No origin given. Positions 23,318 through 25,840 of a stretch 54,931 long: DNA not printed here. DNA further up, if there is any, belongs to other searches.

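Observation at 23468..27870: Tandem, translationally coupled pair of ~730-aa paralogous envelope proteins with an inverted LtaS/EptA-like layout and no recognisable family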

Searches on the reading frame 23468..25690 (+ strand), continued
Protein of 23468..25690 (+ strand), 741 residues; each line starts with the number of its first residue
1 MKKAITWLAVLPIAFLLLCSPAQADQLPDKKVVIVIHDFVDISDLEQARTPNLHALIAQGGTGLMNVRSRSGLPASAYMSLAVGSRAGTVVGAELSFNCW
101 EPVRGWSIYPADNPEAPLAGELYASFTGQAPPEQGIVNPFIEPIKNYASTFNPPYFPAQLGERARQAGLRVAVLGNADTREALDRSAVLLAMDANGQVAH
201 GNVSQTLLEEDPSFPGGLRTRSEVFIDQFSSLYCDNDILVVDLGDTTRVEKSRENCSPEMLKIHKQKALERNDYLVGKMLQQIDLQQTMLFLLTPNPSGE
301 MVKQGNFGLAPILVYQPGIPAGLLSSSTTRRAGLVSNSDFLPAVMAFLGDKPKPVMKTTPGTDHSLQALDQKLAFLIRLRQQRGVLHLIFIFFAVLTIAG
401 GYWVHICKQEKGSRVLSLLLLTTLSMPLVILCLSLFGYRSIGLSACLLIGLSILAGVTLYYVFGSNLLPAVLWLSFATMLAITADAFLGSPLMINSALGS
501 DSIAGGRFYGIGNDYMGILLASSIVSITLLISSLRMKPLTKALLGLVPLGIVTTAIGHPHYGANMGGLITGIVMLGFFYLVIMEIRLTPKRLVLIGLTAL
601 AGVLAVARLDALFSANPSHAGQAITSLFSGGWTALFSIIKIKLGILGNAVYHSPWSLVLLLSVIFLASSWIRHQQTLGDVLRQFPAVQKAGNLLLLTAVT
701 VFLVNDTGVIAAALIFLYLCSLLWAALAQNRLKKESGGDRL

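Call 30: find_related_loci(query=A1, collection=genome_contigs, flank=8000)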
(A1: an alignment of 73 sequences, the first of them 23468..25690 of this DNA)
Query A1 (741 aa) in genome_contigs; peptide patterns used: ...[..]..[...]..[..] (x = any residue, [..] = any of these).
600 stretches matched a pattern (row limit reached: there are more); 490 encode a relative of the query (tblastn E <= 1e-3); the best 80 are kept; 80 distinct loci.
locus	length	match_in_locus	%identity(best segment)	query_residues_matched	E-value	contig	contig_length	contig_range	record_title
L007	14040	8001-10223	46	1-735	0e+0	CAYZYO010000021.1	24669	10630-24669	MAG TPA_asm: uncultured Syntrophomonadaceae bacterium isolate SRP241341_co1_255 genome assembly, contig: NODE_2345_lengt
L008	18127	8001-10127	48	22-730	0e+0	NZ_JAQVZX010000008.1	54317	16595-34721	MAG: Syntrophomonas sp. isolate STF2_183 NODE_1140_length_54317_cov_19.666876_Sandtown_F2, whole genome shotgun sequence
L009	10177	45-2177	43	23-729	0e+0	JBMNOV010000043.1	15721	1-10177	MAG: Syntrophomonadaceae bacterium isolate SBF912SR1HQ0055 scaffold_12367_c1, whole genome shotgun sequence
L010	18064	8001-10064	46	24-710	0e+0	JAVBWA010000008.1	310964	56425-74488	MAG: Syntrophomonas sp. isolate ZNE14_Bin50 all_Scaff003146, whole genome shotgun sequence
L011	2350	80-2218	43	20-730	0e+0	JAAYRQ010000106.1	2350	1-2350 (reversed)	MAG: Syntrophomonadaceae bacterium isolate AS23ysBPME_226 163611_AS23, whole genome shotgun sequence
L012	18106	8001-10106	34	20-719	2e-118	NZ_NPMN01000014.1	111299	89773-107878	Tissierella sp. P1 contig00014, whole genome shotgun sequence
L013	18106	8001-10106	33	20-719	1e-114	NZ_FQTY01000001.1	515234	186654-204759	Tissierella praeacuta DSM 18095, whole genome shotgun sequence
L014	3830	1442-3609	39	21-740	6e-160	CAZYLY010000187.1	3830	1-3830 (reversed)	MAG TPA_asm: uncultured Syntrophomonadaceae bacterium isolate SRP192927_co2_574 genome assembly, contig: NODE_60007_leng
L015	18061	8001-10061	31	8-706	3e-89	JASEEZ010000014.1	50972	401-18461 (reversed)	MAG: Actinomycetota bacterium isolate Yes46-11 NODE_14_length_50972_cov_14.841409, whole genome shotgun sequence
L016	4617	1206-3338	31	24-721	1e-88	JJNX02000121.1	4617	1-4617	Peptococcaceae bacterium SCADC1_2_3 contig_123, whole genome shotgun sequence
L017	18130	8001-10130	30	1-718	4e-87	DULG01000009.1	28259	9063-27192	MAG TPA_asm: Clostridia bacterium isolate AS04akNAM_103 4275_AS04, whole genome shotgun sequence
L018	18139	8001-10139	31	5-734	4e-86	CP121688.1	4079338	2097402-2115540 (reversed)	Clostridiaceae bacterium 35-E11 chromosome, complete genome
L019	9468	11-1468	36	237-719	5e-83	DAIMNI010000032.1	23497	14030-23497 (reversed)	MAG TPA_asm: Tissierellia bacterium isolate CTOTU40211 NODE_1513_length_23497_cov_3.820621, whole genome shotgun sequenc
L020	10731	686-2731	31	23-721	5e-83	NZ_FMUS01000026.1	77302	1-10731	Alkaliphilus peptidifermentans DSM 18978, whole genome shotgun sequence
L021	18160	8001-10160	27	3-735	6e-82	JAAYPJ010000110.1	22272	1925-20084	MAG: Clostridiales bacterium isolate AS22ysBPME_189 167865_AS22, whole genome shotgun sequence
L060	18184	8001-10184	30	4-738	3e-64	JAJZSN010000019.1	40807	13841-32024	MAG: Bacillota bacterium isolate SKS3.bin3 NODE_1337_length_40807_cov_2.024877, whole genome shotgun sequence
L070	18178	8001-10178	28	11-741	1e-62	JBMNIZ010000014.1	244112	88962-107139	MAG: Bacillota bacterium isolate SBF912LR0HQ0200 contig_59635, whole genome shotgun sequence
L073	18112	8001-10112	28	3-714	6e-62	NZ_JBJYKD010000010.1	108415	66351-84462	Thermoanaerobacterium sp. DL9XJH110 NODE_10_length_108415_cov_284.069292, whole genome shotgun sequence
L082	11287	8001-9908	28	20-664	2e-60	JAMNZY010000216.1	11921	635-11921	MAG: Bacillota bacterium isolate Bin_60 Bin_60_scaffold_6096, whole genome shotgun sequence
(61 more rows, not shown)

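Call 52: search_protein_families(library=pfam, proteins=[P0100, P0101, P0103, P0111, P0125], max_evalue=0.001)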
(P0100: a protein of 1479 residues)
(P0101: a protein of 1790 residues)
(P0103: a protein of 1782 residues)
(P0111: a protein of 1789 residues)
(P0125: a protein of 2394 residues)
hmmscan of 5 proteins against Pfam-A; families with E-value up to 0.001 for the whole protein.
P0100 (1479 aa): 0 families

P0101 (1790 aa): 2 families
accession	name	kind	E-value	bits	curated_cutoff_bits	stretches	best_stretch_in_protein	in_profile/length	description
PF00535.33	Glycos_transf_2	-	5.8e-14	52.8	23.3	1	810-924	3-122/168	Glycosyl transferase family 2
PF16347.10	SGSH_C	-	1.4e-06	29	29.3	0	1350-1385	29-64/154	N-sulphoglucosamine sulphohydrolase, C-terminal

P0103 (1782 aa): 2 families
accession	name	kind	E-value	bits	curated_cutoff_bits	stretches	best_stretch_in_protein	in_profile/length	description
PF00535.33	Glycos_transf_2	-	1.7e-14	54.5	23.3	1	815-924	3-117/168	Glycosyl transferase family 2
PF16347.10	SGSH_C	-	8.9e-07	29.6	29.3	0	1357-1393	29-65/154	N-sulphoglucosamine sulphohydrolase, C-terminal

P0111 (1789 aa): 2 families
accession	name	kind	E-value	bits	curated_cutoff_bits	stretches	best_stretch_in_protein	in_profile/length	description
PF00535.33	Glycos_transf_2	-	1e-16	61.7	23.3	1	810-928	3-126/168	Glycosyl transferase family 2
PF16347.10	SGSH_C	-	0.00048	20.8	29.3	0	360-394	31-65/154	N-sulphoglucosamine sulphohydrolase, C-terminal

P0125 (2394 aa): 3 families
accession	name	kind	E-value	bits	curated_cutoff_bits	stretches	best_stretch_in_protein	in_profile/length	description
PF03023.19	MurJ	-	1.5e-55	189.1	27.4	1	66-508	3-427/451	Lipid II flippase MurJ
PF00535.33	Glycos_transf_2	-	4.1e-17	63.1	23.3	1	1403-1522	3-127/168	Glycosyl transferase family 2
PF01663.27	Phosphodiest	-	0.00047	20.3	23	0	1891-1920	182-216/342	Type I phosphodiesterase / nucleotide pyrophosphatase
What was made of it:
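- Repeated covalent fusion to a GT2 catalytic domain and a flippase suggests consecutive pathway steps (call 52).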

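Call 57: search_protein_families(library=pfam, proteins=[L060:6872-7228:+, L060:7176-7574:+, L060:5164-6090:+, L060:10189-11430:+, L070:10718-12997:+], max_evalue=0.01)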
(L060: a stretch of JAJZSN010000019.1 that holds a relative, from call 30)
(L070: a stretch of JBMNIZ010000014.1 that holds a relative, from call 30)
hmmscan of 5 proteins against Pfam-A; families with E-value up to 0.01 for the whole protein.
L060:6872-7228:+ (118 aa): 1 family
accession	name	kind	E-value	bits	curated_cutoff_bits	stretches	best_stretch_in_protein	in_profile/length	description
PF10066.14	DUF2304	-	8.9e-23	81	25.5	1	5-107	3-105/106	Uncharacterized conserved protein (DUF2304)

L060:7176-7574:+ (132 aa): 2 families
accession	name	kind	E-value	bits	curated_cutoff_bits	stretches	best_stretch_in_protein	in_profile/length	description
PF00892.27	EamA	-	6.9e-07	30.1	28.2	1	19-130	33-134/135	EamA-like transporter family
PF10639.15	TMEM234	-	7.7e-05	23.2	30.1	1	56-129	38-112/113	Putative transmembrane family 234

L060:5164-6090:+ (308 aa): 4 families
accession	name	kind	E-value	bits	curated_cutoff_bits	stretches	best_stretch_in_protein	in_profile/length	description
PF02518.31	HATPase_c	-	3.7e-22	79.3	26.4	1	199-304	1-109/111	Histidine kinase-, DNA gyrase B-, and HSP90-like ATPase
PF00512.31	HisKA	-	3.6e-20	72.2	26.9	1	94-154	3-63/66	His Kinase A (phospho-acceptor) domain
PF13589.12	HATPase_c_3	-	0.0035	17.8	25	1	205-276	4-81/137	Histidine kinase-, DNA gyrase B-, and HSP90-like ATPase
PF13581.12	HATPase_c_2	-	0.0055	17.2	27.4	1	209-278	41-108/127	Histidine kinase-like ATPase domain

L060:10189-11430:+ (413 aa): 0 families

L070:10718-12997:+ (759 aa): 10 families
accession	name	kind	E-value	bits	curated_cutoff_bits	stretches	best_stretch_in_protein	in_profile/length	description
PF17764.6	PriA_3primeBD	-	5.1e-28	97.2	22.7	1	23-121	1-96/96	3'DNA-binding domain (3'BD)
PF18074.6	PriA_C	-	9e-21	74.9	26.9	1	656-755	1-95/95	Primosomal protein N C-terminal domain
PF00270.35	DEAD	-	5.5e-18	65.7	26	1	222-383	4-162/167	DEAD/DEAH box helicase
PF04851.21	ResIII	-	1.8e-13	51.2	22.5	1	218-381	4-163/164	Type III restriction enzyme, res subunit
PF00271.37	Helicase_C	-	4.6e-11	43.4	23.5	1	532-611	43-108/110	Helicase conserved C-terminal domain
PF18319.7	Zn_ribbon_PriA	-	4.2e-10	39.8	26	1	469-494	1-26/27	PriA DNA helicase Cys-rich region (CRR) domain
PF13191.12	AAA_16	-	0.0032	18.4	32.6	0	222-290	8-73/167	AAA ATPase domain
PF13604.12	AAA_30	-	0.0051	17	27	1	218-328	2-82/191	AAA domain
PF05970.20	PIF1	-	0.0083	16.2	25.9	0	218-257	2-41/223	PIF1-like helicase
PF04665.18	Pox_A32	-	0.0093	15.9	22.8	0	241-281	16-55/242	Poxvirus A32 protein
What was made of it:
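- L060 has GT2 + DUF2304 + small EamA + FAM (call 57).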

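Call 68: find_encoding_contigs(protein=P0125, flank=8000, max_places=2)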
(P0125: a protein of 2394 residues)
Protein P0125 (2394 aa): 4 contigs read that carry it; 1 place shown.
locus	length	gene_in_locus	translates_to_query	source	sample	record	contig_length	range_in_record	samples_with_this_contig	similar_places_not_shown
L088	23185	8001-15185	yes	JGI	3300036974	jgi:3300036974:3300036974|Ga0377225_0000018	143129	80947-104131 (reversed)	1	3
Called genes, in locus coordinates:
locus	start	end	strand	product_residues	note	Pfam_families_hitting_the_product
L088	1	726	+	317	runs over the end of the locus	PF19187:HTH_PafC, PF13280:WYL, PF25583:WCX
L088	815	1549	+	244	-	PF10502:Peptidase_S26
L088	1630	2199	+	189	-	-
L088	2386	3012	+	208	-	PF01728:FtsJ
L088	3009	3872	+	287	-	PF01513:NAD_kinase, PF20143:NAD_kinase_C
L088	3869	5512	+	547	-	PF02463:SMC_N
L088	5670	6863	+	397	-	PF04263:TPK_catalytic, PF12555:SteA-like_C (weak)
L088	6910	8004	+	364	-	PF11382:MctB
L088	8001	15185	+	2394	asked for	PF03023:MurJ, PF00535:Glycos_transf_2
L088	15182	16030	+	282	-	-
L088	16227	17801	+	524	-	PF06418:CTP_synth_N, PF00117:GATase, PF07722:Peptidase_C26 (faint)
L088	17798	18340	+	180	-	PF00293:NUDIX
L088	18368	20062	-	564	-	-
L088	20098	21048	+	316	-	PF02899:Phage_int_SAM_1, PF00589:Phage_integrase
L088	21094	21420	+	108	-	PF01258:zf-dskA_traR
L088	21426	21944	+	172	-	-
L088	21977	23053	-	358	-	PF00579:tRNA-synt_1b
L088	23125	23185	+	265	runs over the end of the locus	PF02616:SMC_ScpA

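Call 69: find_encoding_contigs(protein=P0101, flank=8000, max_places=2)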
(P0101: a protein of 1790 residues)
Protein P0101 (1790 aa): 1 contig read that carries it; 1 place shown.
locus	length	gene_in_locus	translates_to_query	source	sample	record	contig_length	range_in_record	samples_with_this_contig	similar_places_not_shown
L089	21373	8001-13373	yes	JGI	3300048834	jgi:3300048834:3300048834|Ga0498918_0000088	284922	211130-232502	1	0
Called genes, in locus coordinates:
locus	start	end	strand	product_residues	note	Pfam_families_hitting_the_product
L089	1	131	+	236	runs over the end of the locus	PF10502:Peptidase_S26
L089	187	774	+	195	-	-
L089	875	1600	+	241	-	PF01728:FtsJ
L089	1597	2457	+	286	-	PF01513:NAD_kinase, PF20143:NAD_kinase_C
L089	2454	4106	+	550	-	PF02463:SMC_N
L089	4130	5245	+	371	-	PF04263:TPK_catalytic (weak), PF12555:SteA-like_C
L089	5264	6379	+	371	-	PF11382:MctB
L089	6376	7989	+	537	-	PF03023:MurJ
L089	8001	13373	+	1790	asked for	PF16347:SGSH_C (faint), PF00535:Glycos_transf_2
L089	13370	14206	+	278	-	-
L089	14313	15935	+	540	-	PF06418:CTP_synth_N, PF00117:GATase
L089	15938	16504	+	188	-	PF00293:NUDIX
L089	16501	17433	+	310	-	PF02899:Phage_int_SAM_1, PF00589:Phage_integrase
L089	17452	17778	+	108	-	PF01258:zf-dskA_traR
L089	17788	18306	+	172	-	-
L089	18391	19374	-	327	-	PF00579:tRNA-synt_1b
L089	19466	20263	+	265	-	PF02616:SMC_ScpA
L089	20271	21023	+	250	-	PF04079:SMC_ScpB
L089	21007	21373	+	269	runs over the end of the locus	PF01479:S4, PF00849:PseudoU_synth_2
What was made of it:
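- Dedicated flippases (MurJ-like, EamA) co-occur with or are fused to FAM in other lineages (calls 52, 57, 68, 69).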

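Call 82: search_protein_families(library=padloc, proteins=[window:23468-25690:+], max_evalue=0.01)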
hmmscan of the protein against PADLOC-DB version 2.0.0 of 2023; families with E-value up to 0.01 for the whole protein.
window:23468-25690:+ (741 aa): 0 families
